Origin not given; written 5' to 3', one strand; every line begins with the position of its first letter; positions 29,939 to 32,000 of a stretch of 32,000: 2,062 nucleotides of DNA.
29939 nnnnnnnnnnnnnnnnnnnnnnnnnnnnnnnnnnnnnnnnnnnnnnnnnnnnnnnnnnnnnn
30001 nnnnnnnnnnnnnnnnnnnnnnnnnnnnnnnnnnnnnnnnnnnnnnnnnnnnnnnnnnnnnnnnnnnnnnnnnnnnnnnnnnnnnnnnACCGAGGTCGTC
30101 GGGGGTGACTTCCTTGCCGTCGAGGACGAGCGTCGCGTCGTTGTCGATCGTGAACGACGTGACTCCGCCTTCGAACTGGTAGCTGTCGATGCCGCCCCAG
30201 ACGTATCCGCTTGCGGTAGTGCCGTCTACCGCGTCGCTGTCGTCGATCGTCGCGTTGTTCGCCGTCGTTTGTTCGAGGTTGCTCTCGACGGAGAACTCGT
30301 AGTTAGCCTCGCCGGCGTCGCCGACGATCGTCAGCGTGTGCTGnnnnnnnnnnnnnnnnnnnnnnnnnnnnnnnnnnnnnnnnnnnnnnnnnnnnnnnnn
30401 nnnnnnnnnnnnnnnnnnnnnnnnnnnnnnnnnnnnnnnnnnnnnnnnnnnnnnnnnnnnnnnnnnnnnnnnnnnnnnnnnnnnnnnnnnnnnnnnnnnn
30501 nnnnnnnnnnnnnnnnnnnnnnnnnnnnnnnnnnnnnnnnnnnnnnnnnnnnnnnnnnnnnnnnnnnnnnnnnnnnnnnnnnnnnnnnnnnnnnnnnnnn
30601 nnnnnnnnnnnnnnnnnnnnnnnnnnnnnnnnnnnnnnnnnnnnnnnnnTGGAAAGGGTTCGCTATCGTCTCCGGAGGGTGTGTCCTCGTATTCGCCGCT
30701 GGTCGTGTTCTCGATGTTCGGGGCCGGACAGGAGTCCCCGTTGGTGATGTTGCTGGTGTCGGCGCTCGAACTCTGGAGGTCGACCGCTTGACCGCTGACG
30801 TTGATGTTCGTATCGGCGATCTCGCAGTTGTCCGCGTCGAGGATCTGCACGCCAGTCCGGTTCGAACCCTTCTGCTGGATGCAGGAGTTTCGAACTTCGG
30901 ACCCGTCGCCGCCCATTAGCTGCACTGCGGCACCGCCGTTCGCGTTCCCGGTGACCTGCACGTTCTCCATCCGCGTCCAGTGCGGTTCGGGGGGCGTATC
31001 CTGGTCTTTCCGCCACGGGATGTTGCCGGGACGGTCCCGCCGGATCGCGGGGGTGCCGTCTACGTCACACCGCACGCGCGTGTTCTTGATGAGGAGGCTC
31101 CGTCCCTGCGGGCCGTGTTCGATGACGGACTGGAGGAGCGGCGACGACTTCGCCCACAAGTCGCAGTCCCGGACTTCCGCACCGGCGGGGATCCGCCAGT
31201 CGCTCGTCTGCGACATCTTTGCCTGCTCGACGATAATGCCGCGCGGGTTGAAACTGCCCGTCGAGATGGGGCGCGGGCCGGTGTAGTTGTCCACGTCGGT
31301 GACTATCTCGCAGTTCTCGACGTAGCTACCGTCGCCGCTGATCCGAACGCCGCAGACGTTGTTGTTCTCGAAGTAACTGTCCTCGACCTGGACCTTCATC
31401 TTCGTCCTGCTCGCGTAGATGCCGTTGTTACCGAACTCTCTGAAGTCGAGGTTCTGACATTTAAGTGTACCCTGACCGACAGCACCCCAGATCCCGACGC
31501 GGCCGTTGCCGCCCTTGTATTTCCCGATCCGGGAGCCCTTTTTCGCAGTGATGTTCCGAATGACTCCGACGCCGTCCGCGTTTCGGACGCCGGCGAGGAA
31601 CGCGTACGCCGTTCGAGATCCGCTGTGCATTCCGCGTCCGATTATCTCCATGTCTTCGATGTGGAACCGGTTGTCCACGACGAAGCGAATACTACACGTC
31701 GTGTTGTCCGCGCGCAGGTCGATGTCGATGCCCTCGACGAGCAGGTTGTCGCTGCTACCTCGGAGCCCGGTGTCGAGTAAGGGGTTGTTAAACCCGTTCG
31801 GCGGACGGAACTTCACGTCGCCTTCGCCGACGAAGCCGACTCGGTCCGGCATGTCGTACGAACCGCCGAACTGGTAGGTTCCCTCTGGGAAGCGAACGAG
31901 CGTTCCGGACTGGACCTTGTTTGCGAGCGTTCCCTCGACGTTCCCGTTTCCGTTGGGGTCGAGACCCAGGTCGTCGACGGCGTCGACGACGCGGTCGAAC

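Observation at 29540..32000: Parallel beta-helix enzyme followed by four tandem acidic modules, an AlgE-like A+R architecture next to a uronic-acid pathway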

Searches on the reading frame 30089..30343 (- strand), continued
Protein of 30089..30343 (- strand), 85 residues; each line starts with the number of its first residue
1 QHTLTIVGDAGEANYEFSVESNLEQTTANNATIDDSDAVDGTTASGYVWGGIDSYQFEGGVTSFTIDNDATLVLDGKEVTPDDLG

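Call 75: list_cluster_members(proteins=[P0220, P0118, P0208, P0136, P0166, P0164, P0115, P0157, P0156, P0109])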
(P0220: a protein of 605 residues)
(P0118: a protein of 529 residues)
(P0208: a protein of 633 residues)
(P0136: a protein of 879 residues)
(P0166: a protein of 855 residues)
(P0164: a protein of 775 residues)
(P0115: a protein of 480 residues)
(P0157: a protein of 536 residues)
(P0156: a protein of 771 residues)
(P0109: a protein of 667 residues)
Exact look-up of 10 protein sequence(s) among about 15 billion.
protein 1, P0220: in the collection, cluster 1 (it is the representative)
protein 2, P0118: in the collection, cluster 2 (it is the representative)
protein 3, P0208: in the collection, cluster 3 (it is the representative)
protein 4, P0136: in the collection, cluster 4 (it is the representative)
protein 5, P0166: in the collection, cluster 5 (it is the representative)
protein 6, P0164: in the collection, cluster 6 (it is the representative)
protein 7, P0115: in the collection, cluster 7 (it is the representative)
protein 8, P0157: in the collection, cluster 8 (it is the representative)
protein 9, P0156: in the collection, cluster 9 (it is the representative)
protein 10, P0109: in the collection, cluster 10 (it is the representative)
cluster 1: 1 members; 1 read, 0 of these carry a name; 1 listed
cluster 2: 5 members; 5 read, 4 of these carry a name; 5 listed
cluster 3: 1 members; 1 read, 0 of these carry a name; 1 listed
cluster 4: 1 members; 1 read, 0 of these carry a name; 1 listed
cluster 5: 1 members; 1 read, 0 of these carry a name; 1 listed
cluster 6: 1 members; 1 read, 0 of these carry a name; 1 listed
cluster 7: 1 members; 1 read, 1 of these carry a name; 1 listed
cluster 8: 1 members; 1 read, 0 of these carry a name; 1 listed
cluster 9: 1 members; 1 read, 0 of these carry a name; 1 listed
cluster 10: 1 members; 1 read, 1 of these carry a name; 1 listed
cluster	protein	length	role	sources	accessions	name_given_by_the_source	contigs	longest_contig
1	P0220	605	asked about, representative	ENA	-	-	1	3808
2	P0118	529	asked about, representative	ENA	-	-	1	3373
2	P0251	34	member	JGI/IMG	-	hypothetical protein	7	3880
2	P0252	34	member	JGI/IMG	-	hypothetical protein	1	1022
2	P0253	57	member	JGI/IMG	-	hypothetical protein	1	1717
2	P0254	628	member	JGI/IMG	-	hypothetical protein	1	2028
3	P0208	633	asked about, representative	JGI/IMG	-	-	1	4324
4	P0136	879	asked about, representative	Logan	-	-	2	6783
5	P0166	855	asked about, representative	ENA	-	-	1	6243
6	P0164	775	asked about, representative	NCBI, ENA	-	-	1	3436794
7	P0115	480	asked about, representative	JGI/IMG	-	hypothetical protein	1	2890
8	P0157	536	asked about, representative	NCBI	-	-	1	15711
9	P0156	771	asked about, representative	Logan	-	-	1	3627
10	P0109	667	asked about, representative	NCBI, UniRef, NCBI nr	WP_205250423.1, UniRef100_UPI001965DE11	hypothetical protein [Halococcus salsus] | hypothetical protein n=1 Tax=Halococcus salsus TaxID=2162894 RepID=UPI001965DE11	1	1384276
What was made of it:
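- Tried and rejected: Cluster look-ups of less acidic carriers gave no organism names (call 75).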

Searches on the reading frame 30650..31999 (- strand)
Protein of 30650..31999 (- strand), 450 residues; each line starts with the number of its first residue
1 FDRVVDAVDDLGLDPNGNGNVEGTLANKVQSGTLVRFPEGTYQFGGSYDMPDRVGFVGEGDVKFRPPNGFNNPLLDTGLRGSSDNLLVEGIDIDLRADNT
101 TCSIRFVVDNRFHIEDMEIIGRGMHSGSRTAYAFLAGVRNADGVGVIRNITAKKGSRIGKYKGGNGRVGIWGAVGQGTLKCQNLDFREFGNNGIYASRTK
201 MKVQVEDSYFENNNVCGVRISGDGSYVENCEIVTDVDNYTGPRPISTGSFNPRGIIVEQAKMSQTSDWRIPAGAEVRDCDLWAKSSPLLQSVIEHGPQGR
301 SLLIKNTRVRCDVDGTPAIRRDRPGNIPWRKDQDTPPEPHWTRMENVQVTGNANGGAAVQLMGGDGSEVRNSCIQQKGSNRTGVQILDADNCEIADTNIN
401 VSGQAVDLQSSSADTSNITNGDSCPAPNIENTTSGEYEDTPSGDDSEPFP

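Call 11: search_protein_families(library=pfam, proteins=[window:30650-31999:-], max_evalue=10)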
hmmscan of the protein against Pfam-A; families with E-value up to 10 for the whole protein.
window:30650-31999:- (450 aa): 3 families
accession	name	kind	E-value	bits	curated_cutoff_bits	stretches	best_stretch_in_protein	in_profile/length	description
PF13229.12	Beta_helix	-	1e-05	25.7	25.9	2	345-419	60-130/158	Right handed beta helix region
PF12708.12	Pect-lyase_RHGA_epim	-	0.37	11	27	1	8-215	4-210/213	Rhamnogalacturonase A/epimerase, pectate lyase-like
PF17936.7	Big_6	-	0.42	11.3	27.6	1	345-381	13-49/83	Bacterial Ig domain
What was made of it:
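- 30710..32000 (-): Right-handed parallel beta-helix domain (aa 1 to about 430 of the window translation), the putative catalytic domain. Pfam Beta_helix scores 25.7 bits against a 25.9 cut-off (call 11).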

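Call 27: search_solved_structures(query=A3, max_evalue=1)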
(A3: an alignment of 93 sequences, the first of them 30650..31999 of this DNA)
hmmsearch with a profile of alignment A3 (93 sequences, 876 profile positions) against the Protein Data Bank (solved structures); distinct sequences matched with E-value up to 1: 9.
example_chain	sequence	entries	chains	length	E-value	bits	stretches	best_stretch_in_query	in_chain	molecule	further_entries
5olp_A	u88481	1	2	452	0.00073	21.2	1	379-460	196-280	Pectate lyase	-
7jw4_A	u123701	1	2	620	0.0011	20.6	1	404-545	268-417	Glycoside hydrolase family 110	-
7jwf_A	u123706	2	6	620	0.0014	20.3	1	404-545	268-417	Glycoside hydrolase family 110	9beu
7chu_A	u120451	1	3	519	0.078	14.5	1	76-120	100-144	Putative pectin lyase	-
4mfi_A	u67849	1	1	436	0.15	13.5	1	19-43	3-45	Sn-glycerol-3-phosphate ABC transporter substrate-binding protein UspB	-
3jur_A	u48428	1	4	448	0.15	13.5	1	412-458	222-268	Exo-poly-alpha-D-galacturonosidase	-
5g5n_A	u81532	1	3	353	0.62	11.5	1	234-269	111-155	LH3 HEXON-INTERLACING CAPSID PROTEIN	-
5g5o_A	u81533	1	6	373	0.67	11.4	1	234-269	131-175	LH3 HEXON-INTERLACING CAPSID PROTEIN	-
8c29_U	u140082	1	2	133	0.97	10.8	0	10-47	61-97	Photosystem II 5 kDa protein, chloroplastic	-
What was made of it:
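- On AlgE-type mannuronan C5-epimerase (A-module): The profile search of PDB sequences does not retrieve AlgE (call 27).
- Closest known: Beta-helix polysaccharide lyases and hydrolases. Different: HMM E-values are only about 1e-3 over 80-140 residues (call 27).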

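Call 35: predict_structure(alignment_id=A3)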
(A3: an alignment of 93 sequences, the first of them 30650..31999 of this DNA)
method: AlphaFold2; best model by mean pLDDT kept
length: 450 residues; sequences in the alignment: 93
mean_pLDDT: 92.9   pTM: 0.91
mean pLDDT of the five models: 92.9, 92.3, 91.6, 91.6, 91.5
residues with pLDDT >= 90: 379; 70-90: 40; 50-70: 18; < 50: 13
segments of 3 or more residues with pLDDT < 50: 434-441, 445-449
pLDDT, mean of each block of 10 residues (from residue 1): 98 98 98 98 98 98 98 95 94 98 97 99 92 97 98 93 78 94 98 95 98 97 97 97 83 92 66 97 96 97 98 98 93 91 98 98 98 98 99 98 98 98 85 48 49
secondary structure, 60 per line:
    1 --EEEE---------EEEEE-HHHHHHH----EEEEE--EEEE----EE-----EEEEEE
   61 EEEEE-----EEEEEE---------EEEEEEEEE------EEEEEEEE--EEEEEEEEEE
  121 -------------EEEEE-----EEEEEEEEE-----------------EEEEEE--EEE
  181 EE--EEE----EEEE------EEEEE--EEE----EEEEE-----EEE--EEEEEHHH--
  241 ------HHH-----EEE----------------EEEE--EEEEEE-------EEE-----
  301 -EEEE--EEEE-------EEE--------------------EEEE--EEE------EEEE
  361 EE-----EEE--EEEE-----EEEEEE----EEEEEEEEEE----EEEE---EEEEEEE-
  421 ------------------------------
elements in order: E3-6 E16-20 H22-28 E33-37 E40-43 E55-65 E71-76 E86-94 E101-108 E111-120 E134-138 E144-152 E170-175 E178-182 E185-187 E192-195 E202-206 E209-211 E216-220 E226-228 E231-235 E255-257 E274-277 E280-285 E293-295 E302-305 E308-311 E319-321 E342-345 E348-350 E357-362 E368-370 E373-376 E382-387 E392-401 E406-409 E413-419
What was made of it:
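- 30710..32000 (-): AF2 pLDDT 92.9 (call 35).
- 31241..31519 (-): Central coils holding most of the family-wide conserved polar residues (Y161, R167, N192, Y195, S197, R198, N212, N213, R219, S225, D235, R253). This is the candidate substrate groove or active site. Y195 and R219 are 24 residues apart, roughly one coil by the strand spacing in call 35; that they stack is an inference.
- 30650..30709 (-): Acidic Ser/Asp/Glu/Pro linker between the beta-helix and repeat 1. AF2 pLDDT is below 50 for aa 434-449 (call 35).
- Checked: The AF2 model has pLDDT 92.9 and consists of stacked short strands (call 35).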

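Call 37: fold_search(model_id=the predicted structure, library=pdb)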
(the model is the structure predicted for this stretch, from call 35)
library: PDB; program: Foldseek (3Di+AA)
matches with E <= 10: 506; with E <= 0.001: 37
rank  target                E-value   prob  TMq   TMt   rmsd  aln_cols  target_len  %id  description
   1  5lw3                  3.0e-06  1.00  0.55  0.64   6.6       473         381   13  Azotobacter vinelandii Mannuronan C-5 epimerase AlgE6 A-module (released 2017-10-25)
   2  2uvf_B                8.0e-06  1.00  0.39  0.32  10.6       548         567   12  Structure of Yersinia enterocolitica Family 28 Exopolygalacturonase in Complex with Digalaturonic Acid (released 2007-05-08)
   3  2uve_B                1.0e-05  1.00  0.38  0.31  10.9       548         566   12  Structure of Yersinia enterocolitica Family 28 Exopolygalacturonase (released 2007-05-08)
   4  8ja4                  1.7e-05  1.00  0.29  0.27  10.8       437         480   12  Structure of the alginate epimerase/lyase (released 2024-05-08)
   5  8bwk_A                2.0e-05  0.91  0.17  0.12  21.8       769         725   11  Metagenomic derived PL6 alginate lyase (released 2023-12-20)
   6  2uve_A                3.0e-05  1.00  0.34  0.28  12.5       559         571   12  Structure of Yersinia enterocolitica Family 28 Exopolygalacturonase (released 2007-05-08)
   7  2pyh_B                3.4e-05  1.00  0.54  0.63   5.8       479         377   12  Azotobacter vinelandii Mannuronan C-5 epimerase AlgE4 A-module complexed with mannuronan trisaccharide (released 2008-05-27)
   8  7c7d_A                3.7e-05  1.00  0.39  0.34  10.1       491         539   14  Crystal structure of the catalytic unit of thermostable GH87 alpha-1,3-glucanase from Streptomyces thermodiastaticus s (released 2020-11-11)
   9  4mr0_B                4.1e-05  1.00  0.42  0.43  10.0       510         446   11  Crystal structure of PfbA, a surface adhesin of Streptococcus pneumoniae (released 2014-02-05)
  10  7chu_A                4.7e-05  1.00  0.33  0.30  12.2       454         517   10  Geobacillus virus E2 - ORF18 (released 2021-04-14)
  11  5olp_A                5.1e-05  1.00  0.34  0.36  11.8       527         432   12  Galacturonidase (released 2017-11-29)
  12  9ozl_B                5.1e-05  1.00  0.27  0.33  12.1       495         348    8  Crystal structure of the polysaccharide lyase RbmB from Vibrio cholerae (released 2026-03-11)
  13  2pyh_A                6.4e-05  1.00  0.52  0.61   6.8       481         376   11  Azotobacter vinelandii Mannuronan C-5 epimerase AlgE4 A-module complexed with mannuronan trisaccharide (released 2008-05-27)
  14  3zpp                  6.7e-05  1.00  0.44  0.46  10.2       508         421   11  Structure of the Streptococcus pneumoniae surface protein and adhesin PfbA (released 2013-05-29)
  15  7o7t                  8.4e-05  0.95  0.21  0.15  21.8       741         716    9  Structure of the PL6 family alginate lyase Patl3640 from Pseudoalteromonas atlantica T6c in complex with 4-deoxy-L-eryth (released 2021-07-28)
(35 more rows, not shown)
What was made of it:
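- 30710..32000 (-): Top Foldseek PDB matches are AlgE6/AlgE4 A-modules, GH28, PL6, GH87 and tailspikes (call 37).
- On AlgE-type mannuronan C5-epimerase (A-module): Foldseek top hit is 5LW3 (E 3e-6, TMq 0.55, TMt 0.64), followed by 2PYH (0.54/0.63) (call 37).
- On Pectin-lyase-fold / Pfam Beta_helix (PF13229) superfamily: The AF2 model and Foldseek agree (calls 35, 37).
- Closest known: AlgE4/AlgE6 mannuronan C5-epimerase A-modules of Azotobacter vinelandii. Same: Right-handed beta-helix of similar size, and the best Foldseek match (call 37).
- Closest known: Beta-helix glycanases encoded in EPS clusters: Pantoea stewartii WceF. Same: RbmB is among the fold matches (E 5e-5; call 37).
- Closest known: Beta-helix glycanases encoded in EPS clusters: Pantoea stewartii WceF. 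Different: TM scores to RbmB are low, at 0.27-0.33 (call 37).
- Closest known: Beta-helix polysaccharide lyases and hydrolases. Same: They are significant Foldseek and weak HMM matches (calls 27, 37).
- They include AlgE6/AlgE4, GH28, PL6 alginate lyases, GH87, the RbmB VPS lyase and tailspikes (calls 35, 37). Non-enzymatic beta-helix adhesins such as PfbA are also among the fold matches (call 37). The best PDB fold matches are the AlgE6 and AlgE4 A-modules (E 3e-6, TMq 0.55, TMt 0.64; call 37). TM scores of about 0.55 are matched by phage tailspikes and phi29 gp12 at 0.53 (call 37). The PfbA adhesin is among the fold matches (TMq 0.42-0.44; call 37). HK620, Sf6, CBA120 and phi29 tailspike-type proteins appear among the fold matches (call 37).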
